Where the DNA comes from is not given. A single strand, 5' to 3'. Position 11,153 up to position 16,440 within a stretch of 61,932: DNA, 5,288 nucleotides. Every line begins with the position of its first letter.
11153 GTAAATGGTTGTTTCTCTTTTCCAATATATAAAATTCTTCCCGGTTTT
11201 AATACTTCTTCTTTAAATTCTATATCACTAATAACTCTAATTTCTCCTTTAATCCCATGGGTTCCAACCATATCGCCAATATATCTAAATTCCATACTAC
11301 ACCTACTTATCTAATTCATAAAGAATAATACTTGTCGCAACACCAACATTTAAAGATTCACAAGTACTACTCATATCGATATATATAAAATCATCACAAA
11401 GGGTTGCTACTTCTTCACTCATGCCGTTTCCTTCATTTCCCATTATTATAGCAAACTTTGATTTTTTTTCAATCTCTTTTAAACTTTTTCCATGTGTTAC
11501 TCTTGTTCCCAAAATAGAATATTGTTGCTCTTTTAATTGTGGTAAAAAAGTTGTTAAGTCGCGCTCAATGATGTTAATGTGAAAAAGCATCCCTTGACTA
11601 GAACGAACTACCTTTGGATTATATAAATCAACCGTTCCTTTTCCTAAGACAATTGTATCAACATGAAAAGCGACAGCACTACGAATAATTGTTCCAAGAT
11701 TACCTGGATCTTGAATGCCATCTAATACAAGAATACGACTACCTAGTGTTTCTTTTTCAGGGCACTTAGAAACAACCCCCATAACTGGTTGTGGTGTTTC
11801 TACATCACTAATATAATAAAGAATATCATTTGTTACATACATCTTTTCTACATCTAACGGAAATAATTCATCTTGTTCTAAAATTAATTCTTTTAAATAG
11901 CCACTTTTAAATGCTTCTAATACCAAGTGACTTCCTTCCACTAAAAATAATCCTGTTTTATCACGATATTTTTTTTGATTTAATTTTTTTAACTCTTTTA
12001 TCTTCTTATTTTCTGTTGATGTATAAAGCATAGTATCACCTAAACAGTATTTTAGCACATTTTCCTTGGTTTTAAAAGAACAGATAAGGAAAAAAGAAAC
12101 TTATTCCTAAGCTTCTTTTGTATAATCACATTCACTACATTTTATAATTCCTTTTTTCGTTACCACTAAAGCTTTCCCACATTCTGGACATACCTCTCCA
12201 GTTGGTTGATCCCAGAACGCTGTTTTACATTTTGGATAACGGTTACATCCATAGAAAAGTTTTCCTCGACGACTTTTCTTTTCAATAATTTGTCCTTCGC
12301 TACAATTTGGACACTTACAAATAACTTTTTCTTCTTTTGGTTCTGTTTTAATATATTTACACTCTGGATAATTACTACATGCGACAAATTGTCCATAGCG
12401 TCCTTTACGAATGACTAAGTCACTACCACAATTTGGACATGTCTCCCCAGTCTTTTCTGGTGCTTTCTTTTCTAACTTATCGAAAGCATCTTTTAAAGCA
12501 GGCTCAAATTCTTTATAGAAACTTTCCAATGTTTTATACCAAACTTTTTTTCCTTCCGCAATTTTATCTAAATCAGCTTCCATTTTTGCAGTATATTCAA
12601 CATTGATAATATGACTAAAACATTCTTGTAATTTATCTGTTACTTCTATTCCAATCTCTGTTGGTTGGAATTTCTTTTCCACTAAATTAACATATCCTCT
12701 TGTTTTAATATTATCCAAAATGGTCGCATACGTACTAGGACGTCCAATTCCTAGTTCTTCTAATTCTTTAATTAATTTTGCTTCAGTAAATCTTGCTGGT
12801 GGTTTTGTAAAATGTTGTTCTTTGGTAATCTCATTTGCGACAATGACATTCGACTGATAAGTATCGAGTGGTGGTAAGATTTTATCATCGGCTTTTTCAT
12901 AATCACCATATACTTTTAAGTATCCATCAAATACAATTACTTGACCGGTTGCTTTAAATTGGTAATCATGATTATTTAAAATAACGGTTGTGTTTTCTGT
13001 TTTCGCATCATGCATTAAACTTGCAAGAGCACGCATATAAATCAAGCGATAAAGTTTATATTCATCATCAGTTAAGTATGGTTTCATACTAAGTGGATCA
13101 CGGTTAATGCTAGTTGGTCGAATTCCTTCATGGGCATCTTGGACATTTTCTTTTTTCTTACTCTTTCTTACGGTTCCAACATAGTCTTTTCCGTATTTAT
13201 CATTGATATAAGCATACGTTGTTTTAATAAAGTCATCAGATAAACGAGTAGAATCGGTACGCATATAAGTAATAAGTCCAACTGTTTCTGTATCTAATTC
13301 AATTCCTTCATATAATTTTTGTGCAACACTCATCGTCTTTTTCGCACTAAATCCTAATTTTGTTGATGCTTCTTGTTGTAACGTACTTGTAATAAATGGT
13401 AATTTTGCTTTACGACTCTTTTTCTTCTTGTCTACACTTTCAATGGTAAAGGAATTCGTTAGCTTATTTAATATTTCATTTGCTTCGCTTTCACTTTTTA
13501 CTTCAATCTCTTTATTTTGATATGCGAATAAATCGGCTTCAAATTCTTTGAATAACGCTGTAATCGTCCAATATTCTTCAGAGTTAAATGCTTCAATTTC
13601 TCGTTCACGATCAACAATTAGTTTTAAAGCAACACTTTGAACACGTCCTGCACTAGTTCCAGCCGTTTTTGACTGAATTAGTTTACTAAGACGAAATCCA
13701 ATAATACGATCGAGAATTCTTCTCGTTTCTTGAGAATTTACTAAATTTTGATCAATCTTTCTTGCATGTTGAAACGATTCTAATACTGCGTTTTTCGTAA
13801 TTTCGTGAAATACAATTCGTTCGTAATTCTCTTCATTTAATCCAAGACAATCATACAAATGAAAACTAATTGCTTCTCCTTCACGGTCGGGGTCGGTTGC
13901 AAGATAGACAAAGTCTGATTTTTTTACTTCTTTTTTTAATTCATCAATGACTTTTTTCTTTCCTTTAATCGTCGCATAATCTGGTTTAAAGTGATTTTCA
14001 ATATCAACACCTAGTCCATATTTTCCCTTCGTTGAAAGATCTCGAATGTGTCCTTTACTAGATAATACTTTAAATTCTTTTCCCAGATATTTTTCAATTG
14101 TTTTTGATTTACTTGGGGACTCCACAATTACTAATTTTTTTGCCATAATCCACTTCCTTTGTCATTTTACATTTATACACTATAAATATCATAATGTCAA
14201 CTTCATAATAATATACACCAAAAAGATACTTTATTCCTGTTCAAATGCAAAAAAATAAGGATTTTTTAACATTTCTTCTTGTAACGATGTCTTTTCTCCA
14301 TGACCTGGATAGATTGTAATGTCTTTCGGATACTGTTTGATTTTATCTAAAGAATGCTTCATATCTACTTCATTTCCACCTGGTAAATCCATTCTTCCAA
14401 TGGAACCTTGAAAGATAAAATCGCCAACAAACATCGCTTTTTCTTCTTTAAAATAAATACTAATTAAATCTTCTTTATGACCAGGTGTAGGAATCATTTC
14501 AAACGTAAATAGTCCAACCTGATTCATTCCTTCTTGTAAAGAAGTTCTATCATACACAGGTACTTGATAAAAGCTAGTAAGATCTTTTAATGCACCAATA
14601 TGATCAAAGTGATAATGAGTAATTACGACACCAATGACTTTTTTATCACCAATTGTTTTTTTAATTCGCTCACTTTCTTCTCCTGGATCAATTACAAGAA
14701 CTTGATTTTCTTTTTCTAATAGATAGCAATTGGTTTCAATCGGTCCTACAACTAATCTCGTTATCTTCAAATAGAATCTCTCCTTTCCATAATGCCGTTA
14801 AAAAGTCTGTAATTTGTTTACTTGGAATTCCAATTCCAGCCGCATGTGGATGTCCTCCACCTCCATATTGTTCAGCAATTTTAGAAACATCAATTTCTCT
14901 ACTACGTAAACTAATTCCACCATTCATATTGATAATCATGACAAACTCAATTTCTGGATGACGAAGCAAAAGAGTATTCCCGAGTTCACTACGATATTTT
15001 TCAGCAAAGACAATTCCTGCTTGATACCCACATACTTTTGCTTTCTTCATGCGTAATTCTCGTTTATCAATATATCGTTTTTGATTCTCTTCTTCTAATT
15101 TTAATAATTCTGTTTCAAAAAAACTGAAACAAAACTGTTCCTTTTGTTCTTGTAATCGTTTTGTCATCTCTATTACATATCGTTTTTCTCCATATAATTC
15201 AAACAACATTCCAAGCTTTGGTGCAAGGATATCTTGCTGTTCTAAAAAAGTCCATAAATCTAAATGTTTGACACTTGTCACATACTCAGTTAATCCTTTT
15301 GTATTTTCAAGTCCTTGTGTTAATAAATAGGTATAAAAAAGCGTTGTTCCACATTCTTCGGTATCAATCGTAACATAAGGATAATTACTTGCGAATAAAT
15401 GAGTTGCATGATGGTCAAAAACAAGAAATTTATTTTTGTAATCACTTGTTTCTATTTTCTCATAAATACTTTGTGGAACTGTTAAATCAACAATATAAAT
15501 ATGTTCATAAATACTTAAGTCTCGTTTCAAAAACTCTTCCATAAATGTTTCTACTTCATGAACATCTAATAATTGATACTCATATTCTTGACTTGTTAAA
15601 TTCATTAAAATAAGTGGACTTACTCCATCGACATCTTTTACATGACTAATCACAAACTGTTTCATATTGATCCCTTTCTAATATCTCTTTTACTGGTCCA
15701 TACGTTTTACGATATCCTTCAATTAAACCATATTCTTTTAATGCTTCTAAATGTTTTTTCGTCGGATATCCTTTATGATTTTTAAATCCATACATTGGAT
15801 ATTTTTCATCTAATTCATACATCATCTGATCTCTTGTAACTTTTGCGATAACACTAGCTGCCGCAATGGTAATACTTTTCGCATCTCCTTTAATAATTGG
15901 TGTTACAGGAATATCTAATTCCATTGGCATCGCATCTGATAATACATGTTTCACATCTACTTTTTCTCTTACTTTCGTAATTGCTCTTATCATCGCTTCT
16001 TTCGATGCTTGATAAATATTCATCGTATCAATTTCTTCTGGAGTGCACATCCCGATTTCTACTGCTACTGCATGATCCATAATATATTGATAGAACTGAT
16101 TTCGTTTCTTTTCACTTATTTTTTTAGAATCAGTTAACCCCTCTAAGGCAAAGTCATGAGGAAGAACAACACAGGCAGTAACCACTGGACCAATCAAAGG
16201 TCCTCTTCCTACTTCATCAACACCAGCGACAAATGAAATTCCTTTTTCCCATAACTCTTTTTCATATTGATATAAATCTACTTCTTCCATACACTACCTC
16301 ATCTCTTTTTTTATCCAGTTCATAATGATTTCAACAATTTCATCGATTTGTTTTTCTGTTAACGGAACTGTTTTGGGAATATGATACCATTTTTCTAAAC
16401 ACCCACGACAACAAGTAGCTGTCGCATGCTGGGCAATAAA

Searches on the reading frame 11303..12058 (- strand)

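Call 64: search_protein_families(library=pfam, proteins=[window:11303-12058:-], max_evalue=0.00001)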
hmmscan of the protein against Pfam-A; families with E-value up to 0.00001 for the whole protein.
window:11303-12058:- (251 aa): 2 families
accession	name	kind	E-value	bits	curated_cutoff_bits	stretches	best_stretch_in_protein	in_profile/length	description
PF00588.24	SpoU_methylase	-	6.3e-42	143.5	29.7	1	109-247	3-142/142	SpoU rRNA Methylase family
PF22435.1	MRM3-like_sub_bind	-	1.3e-17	64.4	27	1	17-94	1-84/84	MRM3-like substrate binding domain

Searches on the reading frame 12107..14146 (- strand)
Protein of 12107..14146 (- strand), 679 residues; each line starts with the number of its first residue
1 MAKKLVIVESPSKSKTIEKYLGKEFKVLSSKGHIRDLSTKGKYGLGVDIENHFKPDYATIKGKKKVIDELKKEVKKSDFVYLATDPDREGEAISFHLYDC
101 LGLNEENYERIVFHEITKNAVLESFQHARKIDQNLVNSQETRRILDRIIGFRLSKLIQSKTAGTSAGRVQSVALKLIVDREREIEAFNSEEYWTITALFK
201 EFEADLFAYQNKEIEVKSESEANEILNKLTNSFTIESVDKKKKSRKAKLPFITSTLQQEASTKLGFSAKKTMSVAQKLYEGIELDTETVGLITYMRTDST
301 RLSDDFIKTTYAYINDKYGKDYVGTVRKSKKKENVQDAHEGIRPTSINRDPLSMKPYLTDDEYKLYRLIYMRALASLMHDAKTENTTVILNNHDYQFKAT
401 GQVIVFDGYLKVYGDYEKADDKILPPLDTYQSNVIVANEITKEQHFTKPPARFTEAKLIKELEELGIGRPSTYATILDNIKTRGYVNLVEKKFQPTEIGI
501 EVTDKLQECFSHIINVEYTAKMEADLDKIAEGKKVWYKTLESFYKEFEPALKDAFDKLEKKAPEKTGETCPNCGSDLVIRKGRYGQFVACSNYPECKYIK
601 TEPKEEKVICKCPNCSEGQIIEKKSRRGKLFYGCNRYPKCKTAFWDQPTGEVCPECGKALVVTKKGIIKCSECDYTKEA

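Call 64: search_protein_families(library=pfam, proteins=[window:12107-14146:-], max_evalue=0.00001)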
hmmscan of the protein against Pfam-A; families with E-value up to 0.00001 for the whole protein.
window:12107-14146:- (679 aa): 3 families
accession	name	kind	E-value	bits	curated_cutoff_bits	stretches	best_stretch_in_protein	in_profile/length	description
PF01131.25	Topoisom_bac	-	1.5e-127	426.5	35.1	1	130-539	1-409/411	DNA topoisomerase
PF01396.24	Zn_ribbon_Top1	-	3.5e-28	97.6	32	2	567-604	1-38/39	Topoisomerase DNA binding C4 zinc finger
PF01751.28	Toprim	-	4.8e-23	81.6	23.1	1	4-116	1-96/96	Toprim domain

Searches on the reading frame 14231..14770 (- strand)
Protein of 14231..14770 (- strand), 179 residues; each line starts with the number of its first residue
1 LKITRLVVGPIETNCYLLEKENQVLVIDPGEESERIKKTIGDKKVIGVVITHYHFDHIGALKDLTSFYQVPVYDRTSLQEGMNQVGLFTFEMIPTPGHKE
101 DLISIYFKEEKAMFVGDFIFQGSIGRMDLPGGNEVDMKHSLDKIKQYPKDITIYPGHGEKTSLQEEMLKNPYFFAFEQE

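Call 64: search_protein_families(library=pfam, proteins=[window:14231-14770:-], max_evalue=0.00001)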
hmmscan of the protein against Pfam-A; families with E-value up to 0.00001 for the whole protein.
window:14231-14770:- (179 aa): 1 family
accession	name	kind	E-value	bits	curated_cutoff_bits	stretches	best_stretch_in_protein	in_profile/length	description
PF00753.33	Lactamase_B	-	4e-29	102.4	22.7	2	9-73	2-72/196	Metallo-beta-lactamase superfamily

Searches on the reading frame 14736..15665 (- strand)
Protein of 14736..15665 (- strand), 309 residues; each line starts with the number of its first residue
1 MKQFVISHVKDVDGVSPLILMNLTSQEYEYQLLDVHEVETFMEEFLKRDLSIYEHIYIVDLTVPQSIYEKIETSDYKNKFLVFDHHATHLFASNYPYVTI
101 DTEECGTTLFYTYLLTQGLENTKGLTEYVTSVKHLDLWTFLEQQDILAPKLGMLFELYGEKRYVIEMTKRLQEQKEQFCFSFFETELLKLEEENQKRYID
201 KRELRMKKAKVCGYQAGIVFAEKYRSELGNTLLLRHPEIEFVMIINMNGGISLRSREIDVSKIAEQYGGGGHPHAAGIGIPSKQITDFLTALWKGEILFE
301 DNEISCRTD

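Call 64: search_protein_families(library=pfam, proteins=[window:14736-15665:-], max_evalue=0.00001)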
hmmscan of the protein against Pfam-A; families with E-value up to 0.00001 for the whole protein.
window:14736-15665:- (309 aa): 1 family
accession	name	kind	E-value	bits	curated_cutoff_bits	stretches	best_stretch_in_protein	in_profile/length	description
PF02272.25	DHHA1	-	4.2e-10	40.4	25.9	1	243-292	35-96/102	DHHA1 domain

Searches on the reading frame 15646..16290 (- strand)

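Call 64: search_protein_families(library=pfam, proteins=[window:15646-16290:-], max_evalue=0.00001)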
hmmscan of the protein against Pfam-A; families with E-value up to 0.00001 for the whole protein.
window:15646-16290:- (214 aa): 1 family
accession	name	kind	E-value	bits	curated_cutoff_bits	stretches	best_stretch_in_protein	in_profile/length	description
PF01351.25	RNase_HII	-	4.9e-39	134.7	25.8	1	22-190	1-185/199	Ribonuclease HII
